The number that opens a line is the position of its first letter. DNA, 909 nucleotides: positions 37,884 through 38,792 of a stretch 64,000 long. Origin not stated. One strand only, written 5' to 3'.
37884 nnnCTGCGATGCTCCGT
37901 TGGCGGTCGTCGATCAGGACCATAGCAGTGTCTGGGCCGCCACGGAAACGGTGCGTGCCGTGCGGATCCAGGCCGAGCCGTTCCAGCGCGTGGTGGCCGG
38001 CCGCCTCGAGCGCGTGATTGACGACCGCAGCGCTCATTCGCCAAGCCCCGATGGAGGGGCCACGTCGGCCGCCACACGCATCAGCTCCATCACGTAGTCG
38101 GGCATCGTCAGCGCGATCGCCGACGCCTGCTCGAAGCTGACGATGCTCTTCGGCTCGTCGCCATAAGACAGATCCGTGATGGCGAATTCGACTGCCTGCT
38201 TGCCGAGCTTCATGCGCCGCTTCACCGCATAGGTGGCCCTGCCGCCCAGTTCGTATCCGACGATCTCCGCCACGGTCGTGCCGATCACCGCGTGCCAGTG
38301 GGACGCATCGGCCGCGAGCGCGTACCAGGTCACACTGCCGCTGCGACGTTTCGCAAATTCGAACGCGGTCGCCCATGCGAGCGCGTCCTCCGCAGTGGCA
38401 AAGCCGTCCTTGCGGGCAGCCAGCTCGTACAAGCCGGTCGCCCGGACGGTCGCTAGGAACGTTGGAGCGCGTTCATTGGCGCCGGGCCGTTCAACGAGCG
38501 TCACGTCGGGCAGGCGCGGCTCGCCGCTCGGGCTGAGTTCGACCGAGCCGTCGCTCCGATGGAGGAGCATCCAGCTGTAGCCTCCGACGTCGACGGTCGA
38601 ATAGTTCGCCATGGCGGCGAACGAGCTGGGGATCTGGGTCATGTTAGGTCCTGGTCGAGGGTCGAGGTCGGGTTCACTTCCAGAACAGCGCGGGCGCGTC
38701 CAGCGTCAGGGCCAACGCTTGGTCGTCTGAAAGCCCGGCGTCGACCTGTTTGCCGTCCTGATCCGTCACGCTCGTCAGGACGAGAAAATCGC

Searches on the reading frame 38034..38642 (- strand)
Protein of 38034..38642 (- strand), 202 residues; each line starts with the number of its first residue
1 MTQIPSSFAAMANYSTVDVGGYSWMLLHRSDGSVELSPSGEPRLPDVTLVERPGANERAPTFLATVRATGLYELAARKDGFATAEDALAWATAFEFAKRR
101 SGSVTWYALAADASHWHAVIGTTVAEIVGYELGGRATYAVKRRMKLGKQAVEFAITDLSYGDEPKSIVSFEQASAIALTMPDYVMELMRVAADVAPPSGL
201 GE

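Call 3: search_protein_families(library=pfam, proteins=[window:38034-38642:-], max_evalue=0.1)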
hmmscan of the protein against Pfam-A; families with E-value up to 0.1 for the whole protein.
window:38034-38642:- (202 aa): 0 families

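Call 16: search_protein_families(library=padloc, proteins=[window:38034-38642:-], max_evalue=0.1)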
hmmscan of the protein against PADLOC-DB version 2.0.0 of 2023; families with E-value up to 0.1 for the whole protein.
window:38034-38642:- (202 aa): 0 families

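Call 17: search_protein_families(library=ncbifam, proteins=[window:38034-38642:-], max_evalue=0.1)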
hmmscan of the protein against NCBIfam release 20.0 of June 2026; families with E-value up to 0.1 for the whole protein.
window:38034-38642:- (202 aa): 0 families

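Call 32: find_homologous_proteins(query=window:38034-38642:-)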
Query window:38034-38642:- (202 aa): 23 proteins with E <= 0.001 among 411 candidates.
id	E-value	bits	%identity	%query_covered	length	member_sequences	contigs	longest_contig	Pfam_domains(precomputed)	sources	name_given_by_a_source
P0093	9.6e-122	422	98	99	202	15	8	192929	-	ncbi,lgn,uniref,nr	ncbi:hypothetical protein [Burkholderia multivorans]|uniref:hypothetical protein n=1 Tax=Burkholderi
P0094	3.8e-90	319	75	100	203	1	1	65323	-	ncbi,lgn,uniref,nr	ncbi:hypothetical protein WI90_26245 [Burkholderia ubonensis]|uniref:hypothetical protein n=1 Tax=Bu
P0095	9.9e-90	318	75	99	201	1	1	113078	-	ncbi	ncbi:hypothetical protein [Burkholderia pyrrocinia]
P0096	1.9e-85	304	73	99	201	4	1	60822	-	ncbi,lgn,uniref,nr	ncbi:hypothetical protein [Burkholderia metallica]|uniref:hypothetical protein n=1 Tax=Burkholderia 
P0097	2.3e-84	300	73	99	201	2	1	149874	-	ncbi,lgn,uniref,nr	ncbi:hypothetical protein [Burkholderia ubonensis]|uniref:hypothetical protein n=1 Tax=Burkholderia 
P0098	2.5e-84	300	74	98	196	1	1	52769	-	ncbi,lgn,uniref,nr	ncbi:hypothetical protein POK33_39185 [Burkholderia cenocepacia]|uniref:hypothetical protein n=1 Tax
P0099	6.4e-83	296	71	99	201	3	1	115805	-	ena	-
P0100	9.9e-82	292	69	100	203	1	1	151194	-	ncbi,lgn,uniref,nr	ncbi:hypothetical protein [Burkholderia stagnalis]|uniref:hypothetical protein n=1 Tax=Burkholderia 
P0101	1.7e-81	291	69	94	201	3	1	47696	-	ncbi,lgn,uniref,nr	ncbi:hypothetical protein BCO18175_07416 [Burkholderia contaminans]|uniref:hypothetical protein n=1 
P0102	2.4e-81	290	71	95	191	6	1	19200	-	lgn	-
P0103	2.4e-81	290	67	99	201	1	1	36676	-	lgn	-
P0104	6.9e-81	289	69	99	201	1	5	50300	-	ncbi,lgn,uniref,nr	ncbi:hypothetical protein [Burkholderia pseudomallei]|uniref:Uncharacterized protein n=1 Tax=Burkhol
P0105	4.5e-74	267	73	87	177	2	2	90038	-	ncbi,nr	ncbi:hypothetical protein KDW22_25440 [Burkholderia cenocepacia]|nr:hypothetical protein [Burkholder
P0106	5.8e-74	266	71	95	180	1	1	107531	-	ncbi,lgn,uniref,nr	ncbi:hypothetical protein LGN19_35360 [Burkholderia sp. AU30198]|uniref:hypothetical protein n=1 Tax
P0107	2.4e-73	264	62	98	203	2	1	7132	-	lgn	-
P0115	3.9e-41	159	46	100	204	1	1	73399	-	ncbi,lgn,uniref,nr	ncbi:hypothetical protein [Burkholderia cenocepacia]|uniref:hypothetical protein n=1 Tax=Burkholderi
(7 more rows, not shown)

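Call 34: search_dna_similar(query=window:38034-38642:-, collection=plasmids, mode=protein, max_rows=40)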
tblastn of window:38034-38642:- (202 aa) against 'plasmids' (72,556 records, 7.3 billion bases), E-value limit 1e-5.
Records with a match: 16; places in all: 19; records where one place covers at least 80% of the query: 16.
Best place of each record, by identity: 95-99% 2; 60-80% 3; <60% 11.
By first word of the organism name: Burkholderia 14; Ralstonia 2.
By predicted mobility (MOB-suite, as given by PLSDB): conjugative 10; non-mobilizable 4; mobilizable 2.
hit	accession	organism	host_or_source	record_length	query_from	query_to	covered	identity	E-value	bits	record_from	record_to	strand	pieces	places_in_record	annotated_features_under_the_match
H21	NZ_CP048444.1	Burkholderia multivorans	Homo sapiens,sputum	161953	1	199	99%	98.0%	3e-113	361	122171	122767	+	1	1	hypothetical protein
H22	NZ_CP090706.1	Burkholderia multivorans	Homo sapiens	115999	1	199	99%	96.0%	1e-109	351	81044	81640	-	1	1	hypothetical protein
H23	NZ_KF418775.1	Burkholderia pseudomallei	-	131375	1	189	94%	71.4%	2e-74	250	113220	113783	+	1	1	hypothetical protein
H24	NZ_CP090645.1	Burkholderia contaminans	sheep,milk,milk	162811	1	199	99%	66.8%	3e-69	235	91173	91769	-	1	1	hypothetical protein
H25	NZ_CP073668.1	Burkholderia contaminans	Homo sapiens,blood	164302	1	199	99%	66.8%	3e-69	235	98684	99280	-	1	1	hypothetical protein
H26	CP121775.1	Burkholderia gladioli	-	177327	1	201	100%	44.4%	1e-28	119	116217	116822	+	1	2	record has no annotation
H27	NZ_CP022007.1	Burkholderia gladioli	cell culture,gladiolus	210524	1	191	95%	45.7%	1e-28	119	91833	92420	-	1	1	hypothetical protein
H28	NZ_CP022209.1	Burkholderia gladioli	Environment,environmental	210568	1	191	95%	45.7%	1e-28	119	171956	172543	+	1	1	hypothetical protein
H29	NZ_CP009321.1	Burkholderia gladioli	Plant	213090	1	191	95%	45.7%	1e-28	119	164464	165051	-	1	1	hypothetical protein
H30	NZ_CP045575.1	Burkholderia gladioli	Oryza sativa,Cell culture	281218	1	191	95%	45.2%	1e-28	119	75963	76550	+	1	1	hypothetical protein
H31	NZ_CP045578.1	Burkholderia gladioli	Oryza sativa,Cell culture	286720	1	191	95%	45.2%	1e-28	119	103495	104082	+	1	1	hypothetical protein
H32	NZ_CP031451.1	Burkholderia gladioli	Lagria villosa,Whole organism,Female ...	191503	17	191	87%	45.2%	2e-18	117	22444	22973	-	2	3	hypothetical protein (x2)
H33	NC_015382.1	Burkholderia gladioli BSR3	-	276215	17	191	87%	44.9%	5e-24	105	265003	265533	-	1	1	hypothetical protein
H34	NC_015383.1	Burkholderia gladioli BSR3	-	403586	14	190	88%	42.2%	4e-23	103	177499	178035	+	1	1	hypothetical protein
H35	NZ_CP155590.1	Ralstonia solanacearum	Musa sp.,cell culture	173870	1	164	81%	39.6%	6e-24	105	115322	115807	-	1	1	hypothetical protein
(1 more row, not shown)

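Call 37: get_annotated_region(hit=H24, flank=5000)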
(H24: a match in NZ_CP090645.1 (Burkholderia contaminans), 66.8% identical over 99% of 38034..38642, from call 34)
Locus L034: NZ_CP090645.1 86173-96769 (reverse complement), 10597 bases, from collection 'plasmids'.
description: Burkholderia contaminans strain LMG 23361 plasmid unnamed3, complete sequence
organism: Burkholderia contaminans (NCBI taxid 488447)
taxonomy: Bacteria; Pseudomonadota; Betaproteobacteria; Burkholderiales; Burkholderiaceae; Burkholderia; Burkholderia contaminans
host: -; source: sheep,milk,milk; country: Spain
typing (MOB-suite, as given by PLSDB): non-mobilizable
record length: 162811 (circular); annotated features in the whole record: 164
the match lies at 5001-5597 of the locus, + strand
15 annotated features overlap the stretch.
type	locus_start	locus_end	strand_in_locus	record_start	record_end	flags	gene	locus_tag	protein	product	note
CDS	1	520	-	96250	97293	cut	-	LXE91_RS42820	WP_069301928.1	ParB/RepB/Spo0J family partition protein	GO:0007059 - chromosome segregation [Evidence IEA]; GO:0000910 - cytokinesis [Evidence IEA]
CDS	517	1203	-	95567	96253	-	parA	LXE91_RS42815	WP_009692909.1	ParA family partition ATPase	-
CDS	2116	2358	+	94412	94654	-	-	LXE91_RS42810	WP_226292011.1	hypothetical protein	-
CDS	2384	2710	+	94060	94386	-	-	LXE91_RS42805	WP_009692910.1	DNA polymerase LigD ligase subunit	-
CDS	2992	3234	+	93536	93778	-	-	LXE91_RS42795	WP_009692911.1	AbrB/MazE/SpoVT family DNA-binding domain-containing protein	-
CDS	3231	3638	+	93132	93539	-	-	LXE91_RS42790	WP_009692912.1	type II toxin-antitoxin system VapC family toxin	-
CDS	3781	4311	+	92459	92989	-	-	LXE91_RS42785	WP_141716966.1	hypothetical protein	-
CDS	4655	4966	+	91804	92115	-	-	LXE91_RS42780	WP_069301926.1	hypothetical protein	-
CDS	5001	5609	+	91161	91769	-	-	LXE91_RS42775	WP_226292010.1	hypothetical protein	-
CDS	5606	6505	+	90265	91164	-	-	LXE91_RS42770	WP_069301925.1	hypothetical protein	-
CDS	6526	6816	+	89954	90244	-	-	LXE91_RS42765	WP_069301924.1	hypothetical protein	-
CDS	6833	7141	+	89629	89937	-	-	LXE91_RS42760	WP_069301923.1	hypothetical protein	-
CDS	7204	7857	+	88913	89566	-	-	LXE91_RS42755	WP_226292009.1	hypothetical protein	-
CDS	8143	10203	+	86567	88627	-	-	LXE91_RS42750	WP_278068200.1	phage integrase family protein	-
CDS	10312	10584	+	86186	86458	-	-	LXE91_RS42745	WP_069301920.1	hypothetical protein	-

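Call 38: get_annotated_region(hit=H27, flank=5000)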
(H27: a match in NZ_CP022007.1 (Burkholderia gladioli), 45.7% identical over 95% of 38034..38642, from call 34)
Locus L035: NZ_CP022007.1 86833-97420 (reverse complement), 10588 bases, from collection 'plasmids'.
description: Burkholderia gladioli pv. gladioli strain KACC 11889 plasmid pls1, complete sequence
organism: Burkholderia gladioli (NCBI taxid 32009)
taxonomy: Bacteria; Pseudomonadota; Betaproteobacteria; Burkholderiales; Burkholderiaceae; Burkholderia; Burkholderia gladioli
host: -; source: cell culture,gladiolus; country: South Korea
typing (MOB-suite, as given by PLSDB): conjugative; replicon rep_cluster_364; relaxase MOBH; mating-pair formation MPF_T
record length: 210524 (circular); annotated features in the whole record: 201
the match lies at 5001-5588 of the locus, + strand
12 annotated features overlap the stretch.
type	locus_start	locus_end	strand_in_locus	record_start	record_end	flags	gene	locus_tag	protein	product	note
CDS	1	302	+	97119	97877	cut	-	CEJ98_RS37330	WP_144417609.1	HNH endonuclease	-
CDS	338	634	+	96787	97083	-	-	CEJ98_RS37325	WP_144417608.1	hypothetical protein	-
CDS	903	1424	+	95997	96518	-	-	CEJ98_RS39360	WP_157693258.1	hypothetical protein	-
CDS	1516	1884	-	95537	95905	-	-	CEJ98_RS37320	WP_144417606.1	hypothetical protein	-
CDS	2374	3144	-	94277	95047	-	-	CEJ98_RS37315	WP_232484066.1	hypothetical protein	-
CDS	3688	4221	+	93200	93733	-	-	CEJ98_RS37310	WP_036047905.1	hypothetical protein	-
CDS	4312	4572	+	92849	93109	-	-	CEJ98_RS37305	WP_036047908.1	hypothetical protein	-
CDS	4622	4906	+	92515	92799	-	-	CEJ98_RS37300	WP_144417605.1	hypothetical protein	-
CDS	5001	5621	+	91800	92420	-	-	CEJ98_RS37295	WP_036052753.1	hypothetical protein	-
CDS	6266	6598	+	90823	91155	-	tnpB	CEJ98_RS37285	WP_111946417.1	IS66 family insertion sequence element accessory protein TnpB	-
CDS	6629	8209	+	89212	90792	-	-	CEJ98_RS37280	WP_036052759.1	IS66 family transposase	-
CDS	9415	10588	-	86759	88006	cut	-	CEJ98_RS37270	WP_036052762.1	NAD(P)/FAD-dependent oxidoreductase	-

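Call 39: get_annotated_region(hit=H35, flank=5000)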
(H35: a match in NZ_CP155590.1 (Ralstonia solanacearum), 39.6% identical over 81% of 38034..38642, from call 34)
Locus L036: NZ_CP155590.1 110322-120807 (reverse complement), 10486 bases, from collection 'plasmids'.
description: Ralstonia solanacearum strain 077-080_1 plasmid unnamed2, complete sequence
organism: Ralstonia solanacearum (NCBI taxid 305)
taxonomy: Bacteria; Pseudomonadota; Betaproteobacteria; Burkholderiales; Burkholderiaceae; Ralstonia; Ralstonia solanacearum
host: -; source: Musa sp.,cell culture; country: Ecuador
typing (MOB-suite, as given by PLSDB): mobilizable; replicon rep_cluster_213; relaxase MOBP,MOBP
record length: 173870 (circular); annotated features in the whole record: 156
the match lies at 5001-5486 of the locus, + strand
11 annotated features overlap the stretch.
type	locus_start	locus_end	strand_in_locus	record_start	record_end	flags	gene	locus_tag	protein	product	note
CDS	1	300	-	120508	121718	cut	-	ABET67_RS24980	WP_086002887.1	IS3 family transposase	-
CDS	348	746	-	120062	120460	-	-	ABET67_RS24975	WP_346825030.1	hypothetical protein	-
CDS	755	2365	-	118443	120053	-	-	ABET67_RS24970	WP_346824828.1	IS66 family transposase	-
CDS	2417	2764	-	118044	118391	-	tnpB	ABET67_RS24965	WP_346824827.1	IS66 family insertion sequence element accessory protein TnpB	-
CDS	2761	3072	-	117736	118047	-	-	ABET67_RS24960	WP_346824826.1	transposase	GO:0006313 - DNA transposition [Evidence IEA]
CDS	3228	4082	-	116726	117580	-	-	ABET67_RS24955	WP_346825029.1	hypothetical protein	-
CDS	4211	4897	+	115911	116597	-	-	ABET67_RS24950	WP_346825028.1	hypothetical protein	-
CDS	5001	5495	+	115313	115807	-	-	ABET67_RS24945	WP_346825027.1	hypothetical protein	-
CDS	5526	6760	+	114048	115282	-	-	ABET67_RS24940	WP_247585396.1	IS3 family transposase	-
CDS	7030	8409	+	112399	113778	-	-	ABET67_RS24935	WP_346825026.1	serine/threonine-protein kinase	GO:0006468 - protein phosphorylation [Evidence IEA]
CDS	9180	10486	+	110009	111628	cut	-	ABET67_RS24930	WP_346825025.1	hypothetical protein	-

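Call 64: predict_structure(alignment_id=A6)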
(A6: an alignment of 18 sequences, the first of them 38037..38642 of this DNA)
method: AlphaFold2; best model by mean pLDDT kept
length: 202 residues; sequences in the alignment: 18
mean_pLDDT: 87.1   pTM: 0.78
mean pLDDT of the five models: 87.1, 86.0, 84.3, 84.2, 83.9
residues with pLDDT >= 90: 119; 70-90: 62; 50-70: 13; < 50: 8
segments of 3 or more residues with pLDDT < 50: 197-202
pLDDT, mean of each block of 10 residues (from residue 1): 76 93 95 93 91 86 95 93 95 97 95 96 92 86 86 84 82 92 72 52 43
secondary structure, 60 per line:
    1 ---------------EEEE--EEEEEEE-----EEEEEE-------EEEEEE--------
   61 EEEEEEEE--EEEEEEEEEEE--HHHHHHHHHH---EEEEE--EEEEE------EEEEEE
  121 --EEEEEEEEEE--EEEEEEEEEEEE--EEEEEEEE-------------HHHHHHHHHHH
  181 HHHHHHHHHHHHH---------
elements in order: E16-19 E22-28 E34-39 E47-52 E61-68 E71-81 H84-93 E97-101 E104-108 E115-120 E123-132 E135-146 E149-156 H170-193

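Call 68: search_protein_families(library=phrogs, proteins=[window:38034-38642:-], max_evalue=0.01)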
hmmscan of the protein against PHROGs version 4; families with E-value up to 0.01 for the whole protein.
window:38034-38642:- (202 aa): 0 families

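Call 71: find_encoding_contigs(protein=P0100, flank=5000, max_places=2)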
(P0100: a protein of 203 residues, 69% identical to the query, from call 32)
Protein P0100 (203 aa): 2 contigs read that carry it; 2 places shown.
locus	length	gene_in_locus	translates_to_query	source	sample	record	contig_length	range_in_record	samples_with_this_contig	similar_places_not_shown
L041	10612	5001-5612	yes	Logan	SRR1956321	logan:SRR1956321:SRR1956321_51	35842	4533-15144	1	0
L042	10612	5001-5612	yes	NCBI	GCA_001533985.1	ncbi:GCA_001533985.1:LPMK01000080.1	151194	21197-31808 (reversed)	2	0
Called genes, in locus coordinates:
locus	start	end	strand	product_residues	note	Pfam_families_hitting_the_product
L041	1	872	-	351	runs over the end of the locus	PF02195:ParB_N, PF17762:HTH_ParB (weak)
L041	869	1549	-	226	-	PF00142:Fer4_NifH (faint), PF01656:CbiA, PF02374:ArsA_ATPase (faint), PF06564:CBP_BcsQ (faint), PF07015:VirC1 (weak), PF09140:MipZ (weak), PF10609:ParA, PF13614:AAA_31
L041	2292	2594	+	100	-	-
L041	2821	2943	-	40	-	-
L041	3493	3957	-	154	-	-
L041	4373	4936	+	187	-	-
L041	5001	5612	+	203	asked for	-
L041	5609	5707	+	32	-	-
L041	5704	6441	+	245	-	-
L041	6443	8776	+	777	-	PF12482:DUF3701, PF00589:Phage_integrase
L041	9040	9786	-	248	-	-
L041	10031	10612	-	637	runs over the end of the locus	PF13175:AAA_15, PF13476:AAA_23 (faint), PF05524:PEP-utilisers_N (faint), PF13304:AAA_21, PF13175:AAA_15, PF20469:OLD-like_TOPRIM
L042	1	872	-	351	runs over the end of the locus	PF02195:ParB_N, PF17762:HTH_ParB (weak)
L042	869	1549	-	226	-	PF00142:Fer4_NifH (faint), PF01656:CbiA, PF02374:ArsA_ATPase (faint), PF06564:CBP_BcsQ (faint), PF07015:VirC1 (weak), PF09140:MipZ (weak), PF10609:ParA, PF13614:AAA_31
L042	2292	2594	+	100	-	-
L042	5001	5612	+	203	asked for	-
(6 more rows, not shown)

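Call 72: find_encoding_contigs(protein=P0115, flank=5000, max_places=2)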
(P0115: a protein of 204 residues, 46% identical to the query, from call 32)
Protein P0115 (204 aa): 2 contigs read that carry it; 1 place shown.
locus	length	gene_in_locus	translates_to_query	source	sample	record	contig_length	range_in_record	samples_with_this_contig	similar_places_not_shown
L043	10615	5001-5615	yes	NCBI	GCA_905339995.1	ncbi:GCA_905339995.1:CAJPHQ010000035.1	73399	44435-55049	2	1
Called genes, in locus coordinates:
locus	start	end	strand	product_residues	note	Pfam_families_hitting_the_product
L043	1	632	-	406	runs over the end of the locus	PF01051:Rep3_N, PF21205:Rep3_C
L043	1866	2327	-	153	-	-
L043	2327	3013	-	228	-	PF01656:CbiA, PF07015:VirC1, PF09140:MipZ (faint), PF10609:ParA (weak), PF13614:AAA_31 (weak)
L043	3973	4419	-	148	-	-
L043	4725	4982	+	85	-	-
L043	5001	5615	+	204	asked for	-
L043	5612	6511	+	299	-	-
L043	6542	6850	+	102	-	-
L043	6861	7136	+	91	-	-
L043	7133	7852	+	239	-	-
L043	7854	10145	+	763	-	PF12482:DUF3701, PF00589:Phage_integrase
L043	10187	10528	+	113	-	-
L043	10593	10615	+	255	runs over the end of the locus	PF13560:HTH_31, PF01381:HTH_3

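Call 73: find_encoding_contigs(protein=P0094, flank=5000, max_places=2)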
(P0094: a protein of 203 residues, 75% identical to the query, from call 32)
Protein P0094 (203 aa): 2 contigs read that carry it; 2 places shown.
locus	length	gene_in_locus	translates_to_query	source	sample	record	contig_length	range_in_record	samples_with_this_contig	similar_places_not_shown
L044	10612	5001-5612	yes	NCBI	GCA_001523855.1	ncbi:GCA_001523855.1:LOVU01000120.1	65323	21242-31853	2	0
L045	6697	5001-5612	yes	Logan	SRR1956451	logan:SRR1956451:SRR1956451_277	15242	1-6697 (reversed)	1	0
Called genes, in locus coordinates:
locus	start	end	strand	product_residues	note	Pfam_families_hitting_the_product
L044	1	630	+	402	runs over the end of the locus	PF01656:CbiA, PF02374:ArsA_ATPase (weak), PF09140:MipZ (weak), PF13614:AAA_31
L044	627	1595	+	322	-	PF02195:ParB_N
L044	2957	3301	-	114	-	-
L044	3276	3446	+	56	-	-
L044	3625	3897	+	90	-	PF01402:RHH_1, PF21775:PutA_1st (weak)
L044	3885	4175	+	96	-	PF05016:ParE_toxin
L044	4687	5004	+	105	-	-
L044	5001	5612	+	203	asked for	-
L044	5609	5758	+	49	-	-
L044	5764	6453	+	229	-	-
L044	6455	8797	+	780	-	PF12482:DUF3701, PF00589:Phage_integrase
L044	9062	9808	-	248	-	-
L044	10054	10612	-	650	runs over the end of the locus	PF13175:AAA_15, PF13476:AAA_23 (faint), PF05524:PEP-utilisers_N (faint), PF13175:AAA_15, PF13304:AAA_21, PF20469:OLD-like_TOPRIM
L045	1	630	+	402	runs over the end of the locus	PF01656:CbiA, PF02374:ArsA_ATPase (weak), PF09140:MipZ (weak), PF13614:AAA_31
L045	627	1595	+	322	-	PF02195:ParB_N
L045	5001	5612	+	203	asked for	-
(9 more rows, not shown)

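Call 87: fold_search(model_id=the predicted structure, library=viral)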
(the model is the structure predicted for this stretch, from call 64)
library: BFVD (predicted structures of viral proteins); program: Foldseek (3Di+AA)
matches with E <= 10: 1138; with E <= 0.001: 0
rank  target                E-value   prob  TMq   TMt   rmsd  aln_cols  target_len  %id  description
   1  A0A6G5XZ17            8.1e-03  0.25  0.14  0.10  19.4       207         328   11  (no name in the UniProt tables at hand)
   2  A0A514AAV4            8.6e-03  0.66  0.19  0.19  15.1       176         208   12  Uncharacterized protein [Bacillus phage Karezi]
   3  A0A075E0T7            1.8e-02  0.47  0.22  0.10  17.6       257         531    9  Uncharacterized protein [Dickeya phage RC-2014]
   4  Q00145                3.0e-02  0.35  0.20  0.26  17.2       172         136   12  Uncharacterized protein ORF40 [Ictalurid herpesvirus 1 (strain Auburn)]
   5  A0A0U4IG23            3.3e-02  0.41  0.19  0.12  14.4       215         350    8  (no name in the UniProt tables at hand)
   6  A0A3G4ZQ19            3.7e-02  0.20  0.16  0.09  20.9       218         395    8  ATPase AAA-type core domain-containing protein [Barrevirus sp.]
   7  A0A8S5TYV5            3.9e-02  0.97  0.24  0.41  10.8       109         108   12  Uncharacterized protein [Siphoviridae sp. ctnPP24]
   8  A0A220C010            3.9e-02  0.66  0.26  0.24  15.8       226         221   11  (no name in the UniProt tables at hand)
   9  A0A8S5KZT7            3.9e-02  0.35  0.16  0.23  11.6       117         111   16  Coat protein [ssRNA phage SRR6960799_31]
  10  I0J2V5                4.6e-02  0.38  0.21  0.13  16.6       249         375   11  Uncharacterized protein [Dickeya phage vB-DsoM-LIMEstone1]
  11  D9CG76                5.8e-02  0.08  0.11  0.12  20.1       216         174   10  (no name in the UniProt tables at hand)
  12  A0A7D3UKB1            6.8e-02  0.18  0.17  0.16  16.2       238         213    7  (no name in the UniProt tables at hand)
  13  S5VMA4                8.4e-02  0.51  0.19  0.21  15.3       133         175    8  Uncharacterized protein [Pseudomonas phage PaBG]
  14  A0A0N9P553            8.9e-02  0.51  0.17  0.25  13.6       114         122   10  (no name in the UniProt tables at hand)
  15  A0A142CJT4            9.4e-02  0.14  0.17  0.18  14.7       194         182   10  (no name in the UniProt tables at hand)
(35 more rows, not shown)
